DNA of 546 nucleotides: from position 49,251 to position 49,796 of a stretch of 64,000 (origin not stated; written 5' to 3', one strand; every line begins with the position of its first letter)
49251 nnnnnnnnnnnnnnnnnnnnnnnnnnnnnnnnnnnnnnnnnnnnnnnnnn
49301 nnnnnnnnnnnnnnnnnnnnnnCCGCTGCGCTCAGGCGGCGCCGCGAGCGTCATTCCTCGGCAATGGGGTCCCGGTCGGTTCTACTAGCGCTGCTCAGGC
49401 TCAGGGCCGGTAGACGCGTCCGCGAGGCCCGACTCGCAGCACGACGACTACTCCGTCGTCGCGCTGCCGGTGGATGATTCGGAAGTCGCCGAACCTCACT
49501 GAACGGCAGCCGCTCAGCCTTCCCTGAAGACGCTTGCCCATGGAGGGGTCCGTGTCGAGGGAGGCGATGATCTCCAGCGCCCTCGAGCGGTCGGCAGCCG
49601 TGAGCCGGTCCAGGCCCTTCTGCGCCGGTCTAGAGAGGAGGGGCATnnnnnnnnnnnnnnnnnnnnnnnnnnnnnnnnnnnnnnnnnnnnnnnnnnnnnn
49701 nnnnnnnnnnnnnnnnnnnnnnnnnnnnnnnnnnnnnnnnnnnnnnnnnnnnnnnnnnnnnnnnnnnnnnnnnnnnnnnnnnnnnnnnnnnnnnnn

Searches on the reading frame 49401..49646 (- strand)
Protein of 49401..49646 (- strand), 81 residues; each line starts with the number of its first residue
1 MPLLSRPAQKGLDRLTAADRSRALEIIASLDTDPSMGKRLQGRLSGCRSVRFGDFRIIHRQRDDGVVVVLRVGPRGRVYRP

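Call 19: search_protein_families(library=padloc, proteins=[window:49401-49646:-], max_evalue=0.01)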
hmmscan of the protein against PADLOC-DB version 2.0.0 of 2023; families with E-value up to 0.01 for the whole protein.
window:49401-49646:- (81 aa): 0 families

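Call 69: search_protein_families(library=pfam, proteins=[window:49401-49646:-], max_evalue=0.01)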
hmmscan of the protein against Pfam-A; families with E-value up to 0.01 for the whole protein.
window:49401-49646:- (81 aa): 2 families
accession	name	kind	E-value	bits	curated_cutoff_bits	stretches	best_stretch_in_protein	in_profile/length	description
PF05016.21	ParE_toxin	-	3.1e-10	40.9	23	1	4-79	3-89/89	ParE toxin of type II toxin-antitoxin system, parDE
PF15781.12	ParE-like_toxin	-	0.0029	18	28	1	5-53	4-52/87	ParE-like toxin of type II bacterial toxin-antitoxin system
